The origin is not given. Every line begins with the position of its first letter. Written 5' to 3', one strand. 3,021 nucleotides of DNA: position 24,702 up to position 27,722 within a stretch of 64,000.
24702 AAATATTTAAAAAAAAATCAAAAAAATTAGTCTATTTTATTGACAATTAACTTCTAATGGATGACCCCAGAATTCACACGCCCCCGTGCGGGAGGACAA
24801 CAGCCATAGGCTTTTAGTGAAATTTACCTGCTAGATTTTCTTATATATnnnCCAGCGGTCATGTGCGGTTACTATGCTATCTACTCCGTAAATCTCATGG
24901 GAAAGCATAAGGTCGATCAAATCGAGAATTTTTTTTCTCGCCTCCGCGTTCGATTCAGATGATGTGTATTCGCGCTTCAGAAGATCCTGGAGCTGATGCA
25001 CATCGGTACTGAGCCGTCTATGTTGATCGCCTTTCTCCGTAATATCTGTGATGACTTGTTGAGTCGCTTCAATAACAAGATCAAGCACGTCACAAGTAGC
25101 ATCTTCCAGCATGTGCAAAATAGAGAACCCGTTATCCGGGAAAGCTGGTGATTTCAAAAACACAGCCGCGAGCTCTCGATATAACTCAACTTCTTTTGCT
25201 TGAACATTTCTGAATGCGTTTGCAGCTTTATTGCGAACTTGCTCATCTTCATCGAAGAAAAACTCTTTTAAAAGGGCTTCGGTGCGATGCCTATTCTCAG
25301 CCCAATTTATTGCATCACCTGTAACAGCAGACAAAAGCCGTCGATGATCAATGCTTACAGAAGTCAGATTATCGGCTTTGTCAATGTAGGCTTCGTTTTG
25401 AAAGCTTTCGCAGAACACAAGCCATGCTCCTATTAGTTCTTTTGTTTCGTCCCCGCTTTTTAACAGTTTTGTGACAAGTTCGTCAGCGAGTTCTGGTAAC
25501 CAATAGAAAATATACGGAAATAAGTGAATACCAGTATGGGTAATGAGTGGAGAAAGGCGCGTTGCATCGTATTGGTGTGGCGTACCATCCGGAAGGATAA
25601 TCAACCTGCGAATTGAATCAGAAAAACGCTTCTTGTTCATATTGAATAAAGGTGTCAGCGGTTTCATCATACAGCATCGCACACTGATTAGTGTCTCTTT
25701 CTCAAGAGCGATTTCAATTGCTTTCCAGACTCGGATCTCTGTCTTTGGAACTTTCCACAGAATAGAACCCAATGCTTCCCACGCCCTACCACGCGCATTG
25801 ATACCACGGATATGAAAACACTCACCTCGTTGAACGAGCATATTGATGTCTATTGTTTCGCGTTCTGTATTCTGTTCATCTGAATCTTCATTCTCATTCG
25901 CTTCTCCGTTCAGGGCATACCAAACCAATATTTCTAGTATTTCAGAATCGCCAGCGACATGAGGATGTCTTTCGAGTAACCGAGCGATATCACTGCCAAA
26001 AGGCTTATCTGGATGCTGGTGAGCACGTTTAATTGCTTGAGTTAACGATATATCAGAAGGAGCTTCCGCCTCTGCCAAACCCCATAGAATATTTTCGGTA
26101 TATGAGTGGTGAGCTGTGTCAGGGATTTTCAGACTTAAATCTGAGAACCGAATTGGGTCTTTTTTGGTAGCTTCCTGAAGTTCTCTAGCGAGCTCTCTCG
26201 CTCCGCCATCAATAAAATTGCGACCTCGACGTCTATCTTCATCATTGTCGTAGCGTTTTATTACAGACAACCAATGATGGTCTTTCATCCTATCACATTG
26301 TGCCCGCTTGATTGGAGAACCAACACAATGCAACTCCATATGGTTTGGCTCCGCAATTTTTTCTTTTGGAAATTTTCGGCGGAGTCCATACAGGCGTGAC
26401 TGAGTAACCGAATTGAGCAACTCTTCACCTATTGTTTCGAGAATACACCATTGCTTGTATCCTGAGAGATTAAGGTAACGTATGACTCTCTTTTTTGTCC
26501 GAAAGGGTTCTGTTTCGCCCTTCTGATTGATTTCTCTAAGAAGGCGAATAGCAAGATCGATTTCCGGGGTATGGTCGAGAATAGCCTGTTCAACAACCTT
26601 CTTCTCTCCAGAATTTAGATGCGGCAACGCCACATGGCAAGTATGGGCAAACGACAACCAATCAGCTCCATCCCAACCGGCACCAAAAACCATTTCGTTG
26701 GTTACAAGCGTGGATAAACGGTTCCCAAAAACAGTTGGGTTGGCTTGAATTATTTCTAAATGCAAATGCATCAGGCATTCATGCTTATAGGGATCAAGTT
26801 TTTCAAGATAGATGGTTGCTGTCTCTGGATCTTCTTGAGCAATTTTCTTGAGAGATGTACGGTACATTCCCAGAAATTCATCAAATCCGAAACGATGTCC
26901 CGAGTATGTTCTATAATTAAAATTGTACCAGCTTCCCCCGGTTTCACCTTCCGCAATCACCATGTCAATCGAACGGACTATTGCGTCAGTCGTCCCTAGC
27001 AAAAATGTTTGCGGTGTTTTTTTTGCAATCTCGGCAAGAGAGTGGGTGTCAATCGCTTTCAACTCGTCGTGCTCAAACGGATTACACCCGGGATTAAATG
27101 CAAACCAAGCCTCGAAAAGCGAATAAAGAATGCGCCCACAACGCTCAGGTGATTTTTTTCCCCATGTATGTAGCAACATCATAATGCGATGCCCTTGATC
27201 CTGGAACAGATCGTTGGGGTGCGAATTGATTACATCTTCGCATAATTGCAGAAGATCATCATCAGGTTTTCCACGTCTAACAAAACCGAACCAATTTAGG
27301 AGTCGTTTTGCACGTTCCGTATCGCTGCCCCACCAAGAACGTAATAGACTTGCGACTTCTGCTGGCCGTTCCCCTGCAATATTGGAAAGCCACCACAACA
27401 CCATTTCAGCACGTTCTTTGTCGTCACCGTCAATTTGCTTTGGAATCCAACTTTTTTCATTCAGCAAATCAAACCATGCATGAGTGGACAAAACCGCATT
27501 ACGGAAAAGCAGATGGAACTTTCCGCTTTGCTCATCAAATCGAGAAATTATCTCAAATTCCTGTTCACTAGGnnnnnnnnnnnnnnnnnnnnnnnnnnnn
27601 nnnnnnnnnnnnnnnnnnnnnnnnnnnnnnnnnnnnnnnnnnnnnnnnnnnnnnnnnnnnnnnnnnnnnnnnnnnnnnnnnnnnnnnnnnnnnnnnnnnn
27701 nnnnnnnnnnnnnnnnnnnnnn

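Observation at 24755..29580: Avs-like STAND NTPase on a GC-rich cassette bounded exactly by a perfect 12-bp inverted repeat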

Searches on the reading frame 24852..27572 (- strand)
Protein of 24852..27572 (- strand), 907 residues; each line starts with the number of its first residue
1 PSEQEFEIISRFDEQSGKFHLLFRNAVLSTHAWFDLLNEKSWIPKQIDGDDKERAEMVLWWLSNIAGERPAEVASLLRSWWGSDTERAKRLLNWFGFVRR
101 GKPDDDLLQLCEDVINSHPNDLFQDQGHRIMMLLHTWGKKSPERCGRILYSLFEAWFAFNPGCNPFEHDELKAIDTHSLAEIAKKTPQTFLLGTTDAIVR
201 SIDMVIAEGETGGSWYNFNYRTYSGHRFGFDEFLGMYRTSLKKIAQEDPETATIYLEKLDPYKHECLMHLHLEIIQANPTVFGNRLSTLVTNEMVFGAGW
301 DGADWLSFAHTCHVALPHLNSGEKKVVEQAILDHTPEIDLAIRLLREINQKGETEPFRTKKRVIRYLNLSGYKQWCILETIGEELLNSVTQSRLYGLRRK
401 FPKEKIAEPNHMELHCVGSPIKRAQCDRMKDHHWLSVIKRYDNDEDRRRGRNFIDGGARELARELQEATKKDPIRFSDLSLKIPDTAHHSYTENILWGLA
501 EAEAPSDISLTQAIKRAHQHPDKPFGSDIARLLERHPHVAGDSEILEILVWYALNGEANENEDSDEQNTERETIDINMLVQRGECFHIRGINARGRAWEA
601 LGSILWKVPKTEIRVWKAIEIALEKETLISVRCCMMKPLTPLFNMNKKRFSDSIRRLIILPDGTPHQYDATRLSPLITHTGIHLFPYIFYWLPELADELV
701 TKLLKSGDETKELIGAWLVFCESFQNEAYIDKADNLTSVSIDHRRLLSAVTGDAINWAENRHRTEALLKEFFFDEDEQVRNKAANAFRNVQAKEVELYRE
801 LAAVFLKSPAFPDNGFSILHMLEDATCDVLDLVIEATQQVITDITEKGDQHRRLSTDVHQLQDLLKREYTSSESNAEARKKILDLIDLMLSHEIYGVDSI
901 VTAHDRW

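Call 73: predict_structure(alignment_id=A3)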
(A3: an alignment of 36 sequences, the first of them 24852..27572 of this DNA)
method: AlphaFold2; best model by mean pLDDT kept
length: 907 residues; sequences in the alignment: 36
mean_pLDDT: 86.7   pTM: 0.57
mean pLDDT of the five models: 86.7, 86.5, 84.8, 84.0, 82.9
residues with pLDDT >= 90: 466; 70-90: 359; 50-70: 71; < 50: 11
segments of 3 or more residues with pLDDT < 50: 583-586, 850-852
pLDDT, mean of each block of 10 residues (from residue 1): 85 76 79 89 87 85 85 91 86 83 80 88 70 81 85 89 71 73 90 93 88 78 75 91 95 94 94 96 95 92 92 95 94 92 89 78 88 95 94 95 86 68 87 92 70 75 94 94 92 95 91 95 92 94 96 91 86 84 55 90 93 95 92 93 93 92 71 91 92 95 92 95 92 92 93 87 92 93 89 89 92 86 89 90 70 63 84 83 83 66 53
secondary structure, 60 per line:
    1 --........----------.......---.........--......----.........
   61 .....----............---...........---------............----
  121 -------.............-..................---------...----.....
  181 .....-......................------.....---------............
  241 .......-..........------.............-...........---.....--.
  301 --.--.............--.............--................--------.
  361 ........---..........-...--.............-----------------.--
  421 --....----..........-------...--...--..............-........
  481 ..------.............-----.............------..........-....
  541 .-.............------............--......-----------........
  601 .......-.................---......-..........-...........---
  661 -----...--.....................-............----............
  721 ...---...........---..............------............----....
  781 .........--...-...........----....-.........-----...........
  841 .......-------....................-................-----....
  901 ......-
elements in order (helices of 4 or more, strands of 3 or more residues): H3-10 H21-27 H31-39 H42-47 H52-65 H70-81 H85-95 H105-116 H128-140 H142-159 H176-185 H187-208 H215-219 H229-247 H249-258 H265-277 H279-289 H293-297 H306-318 H321-333 H336-351 H360-368 H372-381 H388-400 H423-426 H431-440 E448-450 E453-455 H458-471 H473-482 H489-501 H507-519 H526-535 H537-541 H543-555 H562-572 H576-581 H593-607 H609-625 H629-634 H636-645 H647-657 H671-677 H679-691 H693-704 H709-723 H727-737 H741-754 H761-772 H777-789 H796-806 H811-814 H816-824 H830-847 H855-874 H876-891 H897-906

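Call 77: fold_search(model_id=the predicted structure, library=pdb)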
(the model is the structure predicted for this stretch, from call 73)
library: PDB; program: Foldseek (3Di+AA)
matches with E <= 10: 1118; with E <= 0.001: 109
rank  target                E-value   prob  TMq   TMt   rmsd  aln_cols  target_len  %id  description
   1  7z8t_D                1.2e-06  1.00  0.20  0.17  24.7      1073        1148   11  CAND1-SCF-SKP2 CAND1 engaged SCF rocked (released 2023-04-19)
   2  7z8r_D                1.7e-06  1.00  0.18  0.15  26.9      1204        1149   10  CAND1-CUL1-RBX1 (released 2023-04-19)
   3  7z8v_D                2.0e-06  1.00  0.20  0.17  26.2      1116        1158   10  CAND1-SCF-SKP2 (SKP1deldel) CAND1 engaged SCF rocked (released 2023-04-19)
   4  8vvy_C                3.7e-06  1.00  0.18  0.15  26.0      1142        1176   12  Human Cullin-1 in complex with CAND2 (released 2025-01-29)
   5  7q3l_A                8.1e-06  1.00  0.24  0.26  17.4       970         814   10  Human 17S U2 snRNP 5' domain (released 2022-03-30)
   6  6y5q_u                9.7e-06  1.00  0.27  0.27  16.6       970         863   11  human 17S U2 snRNP (released 2020-06-17)
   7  7q4o_A                1.2e-05  1.00  0.27  0.29  19.4       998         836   10  Substrate-bound A-like U2 snRNP (released 2022-03-30)
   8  8or2_C                1.7e-05  1.00  0.20  0.17  28.2      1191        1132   12  CAND1-CUL1-RBX1-DCNL1 (released 2023-06-28)
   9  7wtt_K                2.1e-05  1.00  0.21  0.19  27.3      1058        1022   10  Cryo-EM structure of a human pre-40S ribosomal subunit - State RRP12-A1 (with CK1) (released 2022-10-19)
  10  9k1y_C                2.2e-05  1.00  0.31  0.34  16.4       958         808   11  Structure of the SF3B core, harboring the R625H mutation in SF3B1, in complex with intron-U2 snRNA (released 2025-09-03)
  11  7dco_1                3.0e-05  1.00  0.27  0.27  19.5       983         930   12  Cryo-EM structure of the activated spliceosome (Bact complex) at an atomic resolution of 2.5 angstrom (released 2021-03-17)
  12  7kzq_U                3.0e-05  1.00  0.15  0.13  28.2      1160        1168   10  Structure of the human Fanconi anaemia Core-ID complex (released 2021-03-10)
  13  6zwm_A                5.6e-05  1.00  0.19  0.10  25.0       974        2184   13  cryo-EM structure of human mTOR complex 2, overall refinement (released 2020-11-18)
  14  9im6_A                6.0e-05  1.00  0.22  0.19  28.3      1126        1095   11  Structure of influenza A virus RNA polymerase PB1 and nuclear import host factor RanBP5 complex (released 2024-11-27)
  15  8dgf_A                7.7e-05  1.00  0.30  0.20  19.9      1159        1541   12  Avs4 bound to phage PhiV-1 portal (released 2022-08-03)
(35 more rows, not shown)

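Call 118: search_protein_representatives(protein=window:24852-27572:-)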
Query: 907 residues. Proteins with E-value up to 0.001 (for the whole library): 1375; up to 1e-10: 867; up to 1e-30: 268. The best 150 are listed.
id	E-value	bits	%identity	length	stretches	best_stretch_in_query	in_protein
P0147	0.0e+00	1214.7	62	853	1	57-907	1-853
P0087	0.0e+00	1052.1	53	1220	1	1-906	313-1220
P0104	6.6e-245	831.7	43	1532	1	1-906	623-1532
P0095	2.4e-232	790.2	42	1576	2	2-667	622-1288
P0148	2.7e-228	776.8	51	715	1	193-907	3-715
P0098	6.9e-223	758.9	41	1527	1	1-907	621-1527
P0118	2.2e-215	734.0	40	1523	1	1-906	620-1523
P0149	2.5e-210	717.3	59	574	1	342-907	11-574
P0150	5.2e-208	709.6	39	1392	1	1-907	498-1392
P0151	5.4e-198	676.5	40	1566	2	2-658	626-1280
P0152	1.1e-185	635.8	36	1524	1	1-906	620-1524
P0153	6.9e-184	629.8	37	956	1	1-906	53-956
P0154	1.5e-183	628.7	38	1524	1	1-907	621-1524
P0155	2.0e-183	628.3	38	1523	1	3-906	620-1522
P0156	1.9e-178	611.9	37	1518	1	1-906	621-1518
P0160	9.2e-165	566.5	35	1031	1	1-906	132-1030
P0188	2.0e-116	406.6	31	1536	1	1-906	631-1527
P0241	4.2e-55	203.7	24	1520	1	21-896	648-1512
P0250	1.7e-49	185.1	26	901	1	27-906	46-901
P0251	2.6e-49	184.5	23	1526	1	1-899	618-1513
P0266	2.8e-45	171.1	26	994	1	1-902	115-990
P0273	7.3e-43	163.2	30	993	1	374-906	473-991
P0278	5.9e-42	160.2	24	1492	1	26-906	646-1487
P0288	9.8e-41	156.1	28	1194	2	370-903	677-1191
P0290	1.9e-40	155.2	25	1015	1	1-905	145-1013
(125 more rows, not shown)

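Call 119: search_protein_families(library=pfam, proteins=[P0153, P0160, P0266, P0290, P0250, P0288, P0273, P0251], max_evalue=0.001)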
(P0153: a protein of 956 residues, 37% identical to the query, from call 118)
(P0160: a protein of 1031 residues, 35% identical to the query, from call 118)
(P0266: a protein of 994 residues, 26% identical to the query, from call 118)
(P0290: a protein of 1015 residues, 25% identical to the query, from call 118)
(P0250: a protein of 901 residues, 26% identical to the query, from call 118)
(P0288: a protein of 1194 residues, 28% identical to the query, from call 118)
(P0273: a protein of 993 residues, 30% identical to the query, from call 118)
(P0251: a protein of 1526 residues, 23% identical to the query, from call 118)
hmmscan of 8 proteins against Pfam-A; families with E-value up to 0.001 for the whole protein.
P0153 (956 aa): 0 families

P0160 (1031 aa): 0 families

P0266 (994 aa): 2 families
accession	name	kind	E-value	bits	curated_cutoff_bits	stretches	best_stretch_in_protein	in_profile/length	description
PF02985.28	HEAT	-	6.6e-06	26.3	23.5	0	855-878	4-27/31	HEAT repeat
PF13513.12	HEAT_EZ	-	0.0004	21.3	27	0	830-876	2-53/55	HEAT-like repeat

P0290 (1015 aa): 0 families

P0250 (901 aa): 4 families
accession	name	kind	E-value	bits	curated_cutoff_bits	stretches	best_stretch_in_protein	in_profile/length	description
PF13646.12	HEAT_2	-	7e-09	36.3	27.7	0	697-764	8-72/88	HEAT repeats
PF02985.28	HEAT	-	4.4e-07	30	23.5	0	761-786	4-28/31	HEAT repeat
PF13513.12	HEAT_EZ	-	0.0001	23.2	27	0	596-642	2-52/55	HEAT-like repeat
PF12717.13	Cnd1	-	0.0002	21.9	26.4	0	597-644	37-84/162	non-SMC mitotic condensation complex subunit 1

P0288 (1194 aa): 3 families
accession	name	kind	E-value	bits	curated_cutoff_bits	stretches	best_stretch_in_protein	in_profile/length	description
PF13646.12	HEAT_2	-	2.9e-07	31.1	27.7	0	892-961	15-75/88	HEAT repeats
PF13513.12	HEAT_EZ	-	2.8e-06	28.2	27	0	892-938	2-52/55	HEAT-like repeat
PF02985.28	HEAT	-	9.8e-06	25.8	23.5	0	1057-1078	6-27/31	HEAT repeat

P0273 (993 aa): 4 families
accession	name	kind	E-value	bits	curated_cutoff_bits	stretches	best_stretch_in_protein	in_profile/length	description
PF23302.1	HTH_DNAJC9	-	0.00011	22.8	27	0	185-231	11-56/69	DNAJC9 HTH domain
PF02985.28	HEAT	-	0.00023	21.5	23.5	0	853-875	5-27/31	HEAT repeat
PF01602.26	Adaptin_N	-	0.00031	19.9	37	0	675-740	122-186/524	Adaptin N terminal region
PF12717.13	Cnd1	-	0.0004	20.9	26.4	0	684-743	38-97/162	non-SMC mitotic condensation complex subunit 1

P0251 (1526 aa): 5 families
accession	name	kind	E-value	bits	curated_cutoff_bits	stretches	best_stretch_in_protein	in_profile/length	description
PF05729.18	NACHT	-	0.00038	20.7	26.7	0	273-393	3-135/167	NACHT domain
PF00004.35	AAA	-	0.0004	21.3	21.2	0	273-388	1-108/131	ATPase family associated with various cellular activities (AAA)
PF01580.24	FtsK_SpoIIIE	-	0.00044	20.2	24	0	260-296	28-65/221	FtsK/SpoIIIE family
PF13191.12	AAA_16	-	0.00063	20.7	32.6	0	271-309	25-63/167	AAA ATPase domain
PF20720.3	nSTAND3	-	0.00082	19.5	27.2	0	272-307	19-55/155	Novel STAND NTPase 3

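Call 120: search_solved_structures(query=P0251, max_evalue=0.001)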
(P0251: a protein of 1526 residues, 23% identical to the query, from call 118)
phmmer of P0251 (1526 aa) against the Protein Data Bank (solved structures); distinct sequences matched with E-value up to 0.001: 0.

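Call 121: search_solved_structures(query=P0241, max_evalue=0.001)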
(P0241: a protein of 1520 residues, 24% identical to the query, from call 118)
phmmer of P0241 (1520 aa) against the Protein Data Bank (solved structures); distinct sequences matched with E-value up to 0.001: 2.
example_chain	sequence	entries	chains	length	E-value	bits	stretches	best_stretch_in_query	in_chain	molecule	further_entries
9n00_A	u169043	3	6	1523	8.6e-12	46.8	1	253-631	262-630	AAA family ATPase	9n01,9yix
6ft5_A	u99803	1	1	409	0.00073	20.5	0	1367-1418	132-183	alphaRep A3_A3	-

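Call 122: search_solved_structures(query=P0278, max_evalue=0.001)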
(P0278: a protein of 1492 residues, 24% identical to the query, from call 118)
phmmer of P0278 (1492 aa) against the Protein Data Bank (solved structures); distinct sequences matched with E-value up to 0.001: 0.
